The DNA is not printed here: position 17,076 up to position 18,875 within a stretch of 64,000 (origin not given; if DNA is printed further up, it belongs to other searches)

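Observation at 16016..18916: A ~2.9 kb lower-GC segment carrying a LysR regulator and a Tat-exported flavoprotein reductase, bounded by 51-bp direct repeats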

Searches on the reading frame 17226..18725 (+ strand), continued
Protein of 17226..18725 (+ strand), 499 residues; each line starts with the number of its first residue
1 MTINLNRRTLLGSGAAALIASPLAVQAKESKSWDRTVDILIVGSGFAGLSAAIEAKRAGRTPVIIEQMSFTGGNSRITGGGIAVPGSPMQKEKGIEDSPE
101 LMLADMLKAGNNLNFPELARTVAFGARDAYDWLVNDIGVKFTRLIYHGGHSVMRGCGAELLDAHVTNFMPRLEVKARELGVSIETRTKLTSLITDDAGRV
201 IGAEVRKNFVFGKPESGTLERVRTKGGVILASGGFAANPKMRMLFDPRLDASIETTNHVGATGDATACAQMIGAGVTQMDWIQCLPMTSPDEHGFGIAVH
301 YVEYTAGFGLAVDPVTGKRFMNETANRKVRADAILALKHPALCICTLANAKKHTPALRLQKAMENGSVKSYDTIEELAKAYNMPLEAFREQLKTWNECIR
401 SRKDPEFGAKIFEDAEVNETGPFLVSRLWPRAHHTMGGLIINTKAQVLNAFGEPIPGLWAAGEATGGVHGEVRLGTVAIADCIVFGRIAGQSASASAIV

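Call 31: find_homologous_proteins(query=window:17226-18725:+, max_evalue=1e-30)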
Query window:17226-18725:+ (499 aa): 3762 proteins with E <= 1e-30 among 8000 candidates; the best 120 are listed.
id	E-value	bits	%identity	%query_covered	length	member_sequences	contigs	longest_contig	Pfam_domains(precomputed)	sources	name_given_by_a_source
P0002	0.0e+0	1123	100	100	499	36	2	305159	PF01266.31,PF13450.13,PF00890.31,PF07992.21,PF03486.21,PF12831.14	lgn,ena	-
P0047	0.0e+0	1035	91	98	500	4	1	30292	PF01266.31,PF00890.31,PF03486.21,PF12831.14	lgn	-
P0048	1.6e-267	906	81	99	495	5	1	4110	PF01266.31,PF00890.31,PF03486.21,PF12831.14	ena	-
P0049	1.8e-266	903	79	99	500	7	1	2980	PF01266.31,PF13450.13,PF00890.31,PF03486.21,PF12831.14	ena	-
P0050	1.3e-265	900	80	99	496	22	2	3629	PF01266.31,PF13450.13,PF00890.31,PF03486.21,PF12831.14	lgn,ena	-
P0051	6.7e-262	888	80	98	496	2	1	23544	PF01266.31,PF13450.13,PF00890.31,PF07992.21,PF12831.14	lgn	-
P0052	4.3e-250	849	76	99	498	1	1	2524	PF01266.31,PF13450.13,PF00890.31,PF07992.21,PF03486.21,PF12831.14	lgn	-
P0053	1.1e-248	844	74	99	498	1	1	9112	PF01266.31,PF00890.31,PF07992.21,PF03486.21,PF12831.14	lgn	-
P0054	3.3e-164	565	53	99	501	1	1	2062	PF01266.31,PF00890.31,PF03486.21,PF12831.14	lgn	-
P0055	1.8e-161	556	52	99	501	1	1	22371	PF01946.24,PF01266.31,PF00890.31,PF07992.21,PF03486.21,PF12831.14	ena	-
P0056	5.5e-161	555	53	99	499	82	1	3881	PF01266.31,PF13450.13,PF00890.31,PF03486.21,PF12831.14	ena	-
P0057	1.1e-158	547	54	93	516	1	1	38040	PF01266.31,PF13450.13,PF00890.31,PF07992.21,PF03486.21,PF12831.14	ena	-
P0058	4.7e-158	545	51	99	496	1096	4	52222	PF01266.31,PF13450.13,PF00890.31,PF00070.34,PF03486.21,PF12831.14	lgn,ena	-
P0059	5.5e-158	545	51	97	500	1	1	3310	PF01266.31,PF00890.31,PF07992.21,PF03486.21,PF12831.14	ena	-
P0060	9.7e-158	544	54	95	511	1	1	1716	PF01946.24,PF01266.31,PF13450.13,PF00890.31,PF07992.21,PF03486.21,PF01494.26,PF12831.14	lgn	-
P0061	1.1e-157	544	51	99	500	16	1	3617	PF01266.31,PF13450.13,PF00890.31,PF03486.21,PF12831.14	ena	-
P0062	1.4e-157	544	53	94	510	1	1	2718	PF01266.31,PF13450.13,PF00890.31,PF07992.21,PF03486.21,PF12831.14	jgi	jgi:flavocytochrome c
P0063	3.3e-157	542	51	99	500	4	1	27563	PF01266.31,PF00890.31,PF03486.21,PF12831.14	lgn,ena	-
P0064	3.6e-157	542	53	98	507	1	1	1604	PF01946.24,PF01266.31,PF13450.13,PF00890.31,PF07992.21,PF03486.21,PF12831.14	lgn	-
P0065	4.1e-157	542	54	93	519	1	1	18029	PF01266.31,PF13450.13,PF00890.31,PF07992.21,PF03486.21,PF12831.14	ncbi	-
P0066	9.0e-157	541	54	94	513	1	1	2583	PF01266.31,PF13450.13,PF00890.31,PF07992.21,PF03486.21,PF12831.14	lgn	-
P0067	1.7e-156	540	53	93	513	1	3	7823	PF01946.24,PF01266.31,PF13450.13,PF00890.31,PF07992.21,PF03486.21,PF12831.14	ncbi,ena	-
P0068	1.8e-156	540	51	99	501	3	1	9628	PF01266.31,PF13450.13,PF00890.31,PF03486.21,PF12831.14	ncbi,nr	ncbi:MAG: flavocytochrome c [Sutterellaceae bacterium]|nr:flavocytochrome c [Sutterellaceae bacteriu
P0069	2.0e-156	540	52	98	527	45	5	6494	PF01266.31,PF13450.13,PF00890.31,PF07992.21,PF03486.21,PF12831.14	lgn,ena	-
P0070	7.0e-156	538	53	92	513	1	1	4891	PF01266.31,PF13450.13,PF00890.31,PF07992.21,PF03486.21,PF01134.29,PF12831.14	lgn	-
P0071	1.1e-155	537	52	99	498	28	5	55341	PF01266.31,PF13450.13,PF00890.31,PF07992.21,PF03486.21,PF12831.14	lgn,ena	-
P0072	1.3e-155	537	53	95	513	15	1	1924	PF01946.24,PF01266.31,PF01593.31,PF13450.13,PF00890.31,PF07992.21,PF03486.21,PF12831.14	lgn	-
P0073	1.8e-155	537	52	97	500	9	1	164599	PF01946.24,PF01266.31,PF13450.13,PF00890.31,PF07992.21,PF03486.21,PF12831.14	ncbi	-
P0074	2.4e-155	536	52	97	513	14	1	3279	PF01266.31,PF13450.13,PF00890.31,PF07992.21,PF03486.21,PF12831.14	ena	-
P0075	8.3e-155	534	53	93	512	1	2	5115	PF01266.31,PF13450.13,PF00890.31,PF07992.21,PF03486.21,PF12831.14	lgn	-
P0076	8.3e-155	534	53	97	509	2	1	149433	PF01266.31,PF13450.13,PF00890.31,PF07992.21,PF03486.21,PF12831.14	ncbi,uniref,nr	ncbi:flavocytochrome c [Brenneria roseae subsp. americana]|uniref:Flavocytochrome c n=1 Tax=Brenneri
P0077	1.1e-154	534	53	98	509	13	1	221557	PF01266.31,PF13450.13,PF00890.31,PF07992.21,PF03486.21,PF12831.14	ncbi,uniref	ncbi:flavocytochrome c [Brenneria goodwinii]|uniref:flavocytochrome c n=1 Tax=Brenneria goodwinii Ta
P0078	1.3e-154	534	51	93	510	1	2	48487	PF01266.31,PF13450.13,PF00890.31,PF07992.21,PF03486.21,PF12831.14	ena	-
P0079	1.8e-154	533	51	98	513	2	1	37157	PF01266.31,PF13450.13,PF00890.31,PF03486.21,PF12831.14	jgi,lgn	-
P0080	1.9e-154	533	54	94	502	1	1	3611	PF01946.24,PF01266.31,PF13450.13,PF00890.31,PF07992.21,PF00070.34,PF03486.21,PF12831.14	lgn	-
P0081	2.1e-154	533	53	98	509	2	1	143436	PF01266.31,PF13450.13,PF00890.31,PF07992.21,PF03486.21,PF12831.14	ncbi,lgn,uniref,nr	ncbi:flavocytochrome c [Brenneria izbisi]|uniref:Flavocytochrome c n=1 Tax=Brenneria izbisi TaxID=29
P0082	2.6e-154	533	52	94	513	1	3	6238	PF01266.31,PF13450.13,PF00890.31,PF07992.21,PF03486.21,PF12831.14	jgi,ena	jgi:flavocytochrome c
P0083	3.5e-154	532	52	94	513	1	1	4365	PF01266.31,PF13450.13,PF00890.31,PF07992.21,PF03486.21,PF12831.14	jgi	jgi:flavocytochrome c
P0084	4.0e-154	532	53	99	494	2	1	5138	PF01266.31,PF13450.13,PF00890.31,PF07992.21,PF03486.21,PF12831.14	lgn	-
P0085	4.2e-154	532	55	93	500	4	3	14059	PF01946.24,PF01266.31,PF13450.13,PF00890.31,PF00070.34,PF03486.21,PF01494.26,PF12831.14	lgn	-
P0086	1.1e-153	531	51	93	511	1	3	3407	PF01266.31,PF13450.13,PF00890.31,PF07992.21,PF03486.21,PF12831.14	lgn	-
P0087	1.3e-153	531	50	98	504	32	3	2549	PF01946.24,PF01266.31,PF13450.13,PF00890.31,PF03486.21,PF12831.14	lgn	-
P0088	1.8e-153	530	52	93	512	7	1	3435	PF01266.31,PF00890.31,PF03486.21,PF12831.14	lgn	-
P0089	6.3e-153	528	50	93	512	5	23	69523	PF01266.31,PF13450.13,PF00890.31,PF07992.21,PF03486.21,PF12831.14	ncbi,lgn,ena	-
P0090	8.4e-153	528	51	93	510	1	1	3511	PF01266.31,PF13450.13,PF00890.31,PF07992.21,PF03486.21,PF12831.14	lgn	-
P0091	8.8e-153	528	54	93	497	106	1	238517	PF01266.31,PF13450.13,PF00890.31,PF03486.21,PF12831.14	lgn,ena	-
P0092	8.9e-153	528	53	93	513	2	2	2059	PF01266.31,PF13450.13,PF00890.31,PF07992.21,PF03486.21,PF12831.14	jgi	jgi:flavocytochrome c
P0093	1.0e-152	528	52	98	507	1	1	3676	PF01266.31,PF13450.13,PF00890.31,PF07992.21,PF03486.21,PF12831.14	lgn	-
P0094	1.1e-152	527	49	100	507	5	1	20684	PF01266.31,PF00890.31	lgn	-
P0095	1.2e-152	527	51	94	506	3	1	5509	PF01266.31,PF00890.31,PF03486.21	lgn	-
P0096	1.5e-152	527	52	93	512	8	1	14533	PF01266.31,PF13450.13,PF00890.31,PF07992.21,PF03486.21,PF12831.14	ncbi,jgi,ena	-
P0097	1.5e-152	527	52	95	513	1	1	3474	PF01266.31,PF13450.13,PF00890.31,PF07992.21,PF03486.21,PF12831.14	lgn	-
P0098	2.7e-152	526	51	97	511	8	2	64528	PF01266.31,PF13450.13,PF00890.31,PF07992.21,PF03486.21,PF12831.14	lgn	-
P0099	3.6e-152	526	53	94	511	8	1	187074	PF01266.31,PF13450.13,PF00890.31,PF07992.21,PF03486.21,PF12831.14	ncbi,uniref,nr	ncbi:flavocytochrome c [Brenneria tiliae]|uniref:Flavocytochrome c n=1 Tax=Brenneria tiliae TaxID=29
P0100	6.3e-152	525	51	93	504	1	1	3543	PF01266.31,PF13450.13,PF00890.31,PF07992.21,PF03486.21,PF12831.14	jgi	-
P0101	1.5e-151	524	51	100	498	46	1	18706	PF01946.24,PF01266.31,PF13450.13,PF00890.31,PF07992.21,PF00070.34,PF03486.21,PF12831.14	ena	-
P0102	3.1e-151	523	50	93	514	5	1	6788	PF01266.31,PF13450.13,PF00890.31,PF07992.21,PF03486.21,PF12831.14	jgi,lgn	jgi:flavocytochrome c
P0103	4.8e-151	522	53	93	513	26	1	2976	PF01266.31,PF13450.13,PF00890.31,PF07992.21,PF03486.21,PF12831.14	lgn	-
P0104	6.8e-151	522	51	100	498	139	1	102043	PF01266.31,PF13450.13,PF00890.31,PF07992.21,PF00070.34,PF03486.21,PF12831.14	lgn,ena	-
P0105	8.5e-151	521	50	99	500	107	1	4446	PF01266.31,PF13450.13,PF00890.31,PF07992.21,PF00070.34,PF03486.21,PF12831.14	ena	-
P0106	1.0e-150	521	53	93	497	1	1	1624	PF01266.31,PF00890.31,PF03486.21,PF12831.14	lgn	-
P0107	1.3e-150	521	50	94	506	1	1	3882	PF01266.31,PF00890.31,PF03486.21,PF12831.14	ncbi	-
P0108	1.5e-150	520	50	99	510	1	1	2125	PF01266.31,PF13450.13,PF00890.31,PF07992.21,PF03486.21,PF12831.14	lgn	-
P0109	1.5e-150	520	51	96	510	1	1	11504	PF01266.31,PF13450.13,PF00890.31,PF03486.21,PF12831.14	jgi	jgi:flavocytochrome c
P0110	2.6e-150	520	50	93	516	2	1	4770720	PF01266.31,PF13450.13,PF00890.31,PF07992.21,PF00070.34,PF03486.21,PF12831.14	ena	-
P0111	4.1e-150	519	51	99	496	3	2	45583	PF01266.31,PF13450.13,PF00890.31,PF03486.21,PF12831.14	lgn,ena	-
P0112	4.9e-150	519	51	93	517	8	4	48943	PF01266.31,PF13450.13,PF00890.31,PF07992.21,PF00070.34,PF03486.21,PF12831.14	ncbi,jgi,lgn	jgi:flavocytochrome c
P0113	8.5e-150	518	50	100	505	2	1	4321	PF01266.31,PF00890.31,PF03486.21,PF12831.14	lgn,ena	-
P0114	2.7e-149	516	49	98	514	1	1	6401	PF01946.24,PF01266.31,PF13450.13,PF00890.31,PF07992.21,PF00070.34,PF03486.21,PF12831.14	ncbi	-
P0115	5.4e-149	515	52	99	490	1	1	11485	PF01266.31,PF13450.13,PF00890.31,PF03486.21,PF01494.26,PF12831.14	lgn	-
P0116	8.5e-149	515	49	98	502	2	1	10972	PF01266.31,PF00890.31,PF07992.21,PF03486.21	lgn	-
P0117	1.0e-148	514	52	93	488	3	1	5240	PF01946.24,PF01266.31,PF13450.13,PF00890.31,PF07992.21,PF00070.34,PF03486.21,PF01494.26,PF12831.14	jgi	-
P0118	1.1e-148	514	48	98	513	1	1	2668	PF01266.31,PF13450.13,PF00890.31,PF07992.21,PF03486.21,PF12831.14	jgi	-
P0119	1.3e-148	514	49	99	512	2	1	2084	PF01266.31,PF13450.13,PF00890.31,PF07992.21,PF03486.21,PF12831.14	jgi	-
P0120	1.5e-148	514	49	99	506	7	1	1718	PF01266.31,PF13450.13,PF00890.31,PF07992.21,PF03486.21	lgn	-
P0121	2.0e-148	513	50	99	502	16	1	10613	PF01946.24,PF01266.31,PF00890.31,PF07992.21,PF13738.13,PF03486.21,PF12831.14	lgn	-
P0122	2.3e-148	513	52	93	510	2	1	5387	PF01266.31,PF13450.13,PF00890.31,PF03486.21,PF12831.14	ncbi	-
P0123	2.3e-148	513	51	94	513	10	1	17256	PF01266.31,PF13450.13,PF00890.31,PF07992.21,PF03486.21,PF12831.14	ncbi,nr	ncbi:MAG: flavocytochrome c [Burkholderiales bacterium]|nr:flavocytochrome c [Burkholderiales bacter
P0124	2.8e-148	513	49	97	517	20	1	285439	PF01266.31,PF10518.15,PF13450.13,PF00890.31,PF07992.21,PF03486.21,PF01134.29,PF12831.14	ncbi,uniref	ncbi:flavocytochrome c [Trichlorobacter lovleyi]|uniref:flavocytochrome c n=1 Tax=Trichlorobacter lo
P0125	2.9e-148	513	52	94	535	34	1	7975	PF01266.31,PF13450.13,PF00890.31,PF07992.21,PF03486.21,PF01134.29,PF01494.26,PF12831.14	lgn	-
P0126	3.0e-148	513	50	98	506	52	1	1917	PF01266.31,PF00890.31,PF03486.21,PF12831.14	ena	-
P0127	3.5e-148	513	50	94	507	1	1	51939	PF01266.31,PF13450.13,PF00890.31,PF07992.21,PF03486.21,PF12831.14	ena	-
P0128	4.0e-148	512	51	93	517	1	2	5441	PF01266.31,PF13450.13,PF00890.31,PF07992.21,PF03486.21,PF12831.14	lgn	-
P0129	4.6e-148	512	52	93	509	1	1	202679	PF01266.31,PF13450.13,PF00890.31,PF07992.21,PF03486.21,PF12831.14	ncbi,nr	ncbi:flavocytochrome c [Brenneria sp. 4F2]|nr:flavocytochrome c [Brenneria bubanii]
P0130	9.2e-148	511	51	93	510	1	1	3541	PF01946.24,PF01266.31,PF13450.13,PF00890.31,PF07992.21,PF03486.21,PF00732.26,PF12831.14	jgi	-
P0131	9.6e-148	511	51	93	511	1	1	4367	PF01266.31,PF00890.31,PF03486.21,PF12831.14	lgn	-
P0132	1.3e-147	511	52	93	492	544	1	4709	PF01266.31,PF00890.31,PF03486.21,PF01494.26,PF12831.14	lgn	-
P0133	1.5e-147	510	53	93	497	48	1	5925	PF01266.31,PF13450.13,PF00890.31,PF00070.34,PF03486.21,PF12831.14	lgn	-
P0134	1.6e-147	510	48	99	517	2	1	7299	PF01266.31,PF13450.13,PF00890.31,PF07992.21,PF03486.21,PF12831.14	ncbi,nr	ncbi:MAG: Urocanate reductase precursor [Syntrophorhabdaceae bacterium PtaU1.Bin034]|nr:MAG: Urocana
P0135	2.1e-147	510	49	99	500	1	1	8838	PF01266.31,PF00890.31,PF03486.21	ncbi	-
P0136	2.6e-147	510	49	98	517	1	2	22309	PF01266.31,PF10518.15,PF13450.13,PF00890.31,PF07992.21,PF13738.13,PF03486.21,PF12831.14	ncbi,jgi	ncbi:MAG: flavocytochrome c [Thermodesulfobacteriota bacterium]|jgi:flavocytochrome c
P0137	2.6e-147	510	50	95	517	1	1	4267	PF01946.24,PF01266.31,PF01593.31,PF13450.13,PF00890.31,PF07992.21,PF00070.34,PF03486.21,PF12831.14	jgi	-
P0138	2.8e-147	510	53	93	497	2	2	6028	PF01266.31,PF13450.13,PF00890.31,PF03486.21,PF12831.14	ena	-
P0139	2.8e-147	510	51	98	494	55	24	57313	PF01266.31,PF13450.13,PF00890.31,PF03486.21,PF01134.29,PF01494.26,PF12831.14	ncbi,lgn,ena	-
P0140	2.9e-147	510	51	93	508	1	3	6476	PF01266.31,PF13450.13,PF00890.31,PF07992.21,PF03486.21,PF12831.14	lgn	-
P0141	3.2e-147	509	50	93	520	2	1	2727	PF01266.31,PF10518.15,PF13450.13,PF00890.31,PF07992.21,PF03486.21,PF12831.14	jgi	jgi:flavocytochrome c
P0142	3.2e-147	509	50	94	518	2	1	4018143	PF01266.31,PF00890.31,PF07992.21,PF03486.21,PF12831.14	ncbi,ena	-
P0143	3.8e-147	509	50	94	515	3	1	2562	PF01266.31,PF00890.31,PF07992.21,PF03486.21,PF12831.14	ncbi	-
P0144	4.3e-147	509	49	98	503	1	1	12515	PF01266.31,PF13450.13,PF00890.31,PF03486.21,PF12831.14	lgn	-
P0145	4.4e-147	509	48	98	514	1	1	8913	PF01266.31,PF13450.13,PF00890.31,PF07992.21,PF03486.21,PF01494.26,PF12831.14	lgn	-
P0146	5.2e-147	509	51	96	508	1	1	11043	PF01266.31,PF13450.13,PF00890.31,PF07992.21,PF03486.21,PF12831.14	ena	-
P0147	5.7e-147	509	52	93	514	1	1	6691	PF01266.31,PF13450.13,PF00890.31,PF07992.21,PF03486.21,PF12831.14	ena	-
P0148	7.1e-147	508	52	95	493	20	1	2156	PF01266.31,PF13450.13,PF00890.31,PF00070.34,PF03486.21,PF01494.26,PF12831.14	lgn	-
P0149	7.2e-147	508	53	93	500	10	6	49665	PF01266.31,PF13450.13,PF00890.31,PF03486.21,PF12831.14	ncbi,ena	-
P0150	7.2e-147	508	48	98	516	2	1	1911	PF01266.31,PF13450.13,PF00890.31,PF07992.21,PF03486.21,PF12831.14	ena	-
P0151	8.0e-147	508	49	99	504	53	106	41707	PF01266.31,PF00890.31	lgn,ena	-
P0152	8.3e-147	508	50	93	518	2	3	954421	PF01266.31,PF13450.13,PF00890.31,PF07992.21,PF03486.21,PF12831.14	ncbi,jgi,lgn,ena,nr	ncbi:MAG: flavocytochrome c [Deltaproteobacteria bacterium HGW-Deltaproteobacteria-13]|jgi:flavocyto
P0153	8.8e-147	508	49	97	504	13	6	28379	PF01266.31,PF00890.31,PF12831.14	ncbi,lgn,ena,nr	ncbi:MAG: flavocytochrome c [Duodenibacillus sp.]|nr:flavocytochrome c [Duodenibacillus sp.]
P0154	1.1e-146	508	49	98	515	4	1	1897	PF01266.31,PF13450.13,PF00890.31,PF07992.21,PF03486.21,PF12831.14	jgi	jgi:flavocytochrome c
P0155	1.3e-146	507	48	99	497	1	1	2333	PF01266.31,PF13450.13,PF00890.31,PF03486.21,PF12831.14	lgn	-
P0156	1.3e-146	507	48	99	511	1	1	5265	PF01266.31,PF13450.13,PF00890.31,PF07992.21,PF03486.21,PF12831.14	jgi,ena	-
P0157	1.3e-146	507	50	94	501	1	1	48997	PF01266.31,PF13450.13,PF00890.31,PF07992.21,PF03486.21,PF12831.14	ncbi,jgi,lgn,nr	ncbi:MAG: flavocytochrome c [Acidobacteriota bacterium]|jgi:flavocytochrome c|nr:flavocytochrome c [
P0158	1.6e-146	507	49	95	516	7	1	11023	PF01266.31,PF13450.13,PF00890.31,PF07992.21,PF03486.21,PF12831.14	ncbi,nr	ncbi:MAG: flavocytochrome c [Syntrophorhabdaceae bacterium]|nr:flavocytochrome c [Syntrophorhabdacea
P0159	1.6e-146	507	49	98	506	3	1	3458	PF01266.31,PF00890.31,PF03486.21,PF12831.14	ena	-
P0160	1.8e-146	507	50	96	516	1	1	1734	PF01266.31,PF13450.13,PF00890.31,PF07992.21,PF03486.21,PF12831.14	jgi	jgi:flavocytochrome c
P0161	1.8e-146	507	49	93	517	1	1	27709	PF01266.31,PF13450.13,PF00890.31,PF07992.21,PF00070.34,PF03486.21,PF12831.14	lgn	-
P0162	1.9e-146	507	49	96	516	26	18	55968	PF01266.31,PF13450.13,PF00890.31,PF07992.21,PF03486.21,PF12831.14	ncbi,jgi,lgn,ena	jgi:flavocytochrome c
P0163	1.9e-146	507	49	100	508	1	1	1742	PF01266.31,PF13450.13,PF00890.31,PF03486.21,PF12831.14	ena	-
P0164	2.0e-146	507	51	94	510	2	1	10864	PF01266.31,PF13450.13,PF00890.31,PF07992.21,PF03486.21,PF12831.14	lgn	-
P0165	2.1e-146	507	48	98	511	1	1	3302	PF01266.31,PF13450.13,PF00890.31,PF07992.21,PF03486.21,PF12831.14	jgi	jgi:flavocytochrome c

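Call 32: find_encoding_contigs(protein=P0047, flank=10000, max_places=3)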
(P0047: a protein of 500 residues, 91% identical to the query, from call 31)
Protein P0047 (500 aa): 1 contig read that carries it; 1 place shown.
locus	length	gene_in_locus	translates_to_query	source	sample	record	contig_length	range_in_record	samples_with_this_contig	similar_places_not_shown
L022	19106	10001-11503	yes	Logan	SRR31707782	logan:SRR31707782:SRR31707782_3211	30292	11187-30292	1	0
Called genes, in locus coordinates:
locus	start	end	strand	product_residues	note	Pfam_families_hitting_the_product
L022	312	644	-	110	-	-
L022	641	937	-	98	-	-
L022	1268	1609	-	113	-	-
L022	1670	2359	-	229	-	-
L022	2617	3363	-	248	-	PF07883:Cupin_2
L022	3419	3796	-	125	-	PF14537:Cytochrom_c3_2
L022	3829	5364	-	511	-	PF00890:FAD_binding_2, PF01266:DAO, PF03486:HI0933_like (faint), PF07992:Pyr_redox_2 (faint), PF12831:FAD_oxidored (weak), PF13450:NAD_binding_8 (faint)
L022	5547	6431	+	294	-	PF00126:HTH_1, PF03466:LysR_substrate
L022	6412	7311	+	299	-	PF00126:HTH_1, PF03466:LysR_substrate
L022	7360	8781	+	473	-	PF00890:FAD_binding_2, PF01266:DAO, PF01946:Thi4 (faint), PF03486:HI0933_like (faint), PF07992:Pyr_redox_2 (weak), PF12831:FAD_oxidored, PF13450:NAD_binding_8 (faint)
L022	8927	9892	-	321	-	PF00126:HTH_1, PF03466:LysR_substrate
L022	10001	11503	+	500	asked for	PF00890:FAD_binding_2, PF01266:DAO, PF03486:HI0933_like (faint), PF12831:FAD_oxidored (weak)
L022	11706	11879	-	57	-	-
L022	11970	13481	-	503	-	PF01946:Thi4 (faint), PF00890:FAD_binding_2, PF01266:DAO, PF03486:HI0933_like (weak), PF07992:Pyr_redox_2 (weak), PF12831:FAD_oxidored, PF13450:NAD_binding_8 (weak)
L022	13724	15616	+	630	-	PF00512:HisKA, PF02518:HATPase_c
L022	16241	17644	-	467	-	PF00890:FAD_binding_2, PF01266:DAO, PF03486:HI0933_like (faint), PF07992:Pyr_redox_2 (weak)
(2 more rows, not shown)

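Call 33: find_encoding_contigs(protein=P0051, flank=10000, max_places=3)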
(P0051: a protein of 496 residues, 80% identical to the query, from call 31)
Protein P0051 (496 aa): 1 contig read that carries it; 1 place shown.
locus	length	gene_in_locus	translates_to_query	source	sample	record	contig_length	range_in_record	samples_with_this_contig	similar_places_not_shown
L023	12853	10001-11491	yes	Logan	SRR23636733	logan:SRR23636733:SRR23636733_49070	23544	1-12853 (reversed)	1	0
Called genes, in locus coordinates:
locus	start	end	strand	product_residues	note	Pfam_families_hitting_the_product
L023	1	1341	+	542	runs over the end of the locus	PF00890:FAD_binding_2, PF01266:DAO, PF01946:Thi4 (weak), PF03486:HI0933_like (faint), PF07992:Pyr_redox_2 (faint)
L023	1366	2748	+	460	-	PF01946:Thi4 (faint), PF00890:FAD_binding_2, PF01134:GIDA (faint), PF01266:DAO (faint), PF03486:HI0933_like (faint), PF07992:Pyr_redox_2 (weak), PF12831:FAD_oxidored (faint)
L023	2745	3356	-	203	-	PF00072:Response_reg, PF08281:Sigma70_r4_2 (weak), PF00196:GerE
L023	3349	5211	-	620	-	PF12974:Phosphonate-bd, PF00512:HisKA, PF02518:HATPase_c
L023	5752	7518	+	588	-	PF04205:FMN_bind, PF00890:FAD_binding_2, PF01266:DAO (weak), PF01946:Thi4 (faint), PF03486:HI0933_like, PF07992:Pyr_redox_2 (weak), PF12831:FAD_oxidored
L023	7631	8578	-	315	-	PF00126:HTH_1, PF03466:LysR_substrate (weak)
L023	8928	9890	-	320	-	PF00126:HTH_1, PF03466:LysR_substrate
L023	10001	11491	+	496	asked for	PF00890:FAD_binding_2, PF01266:DAO, PF07992:Pyr_redox_2 (faint), PF12831:FAD_oxidored, PF13450:NAD_binding_8 (faint)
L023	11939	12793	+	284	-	-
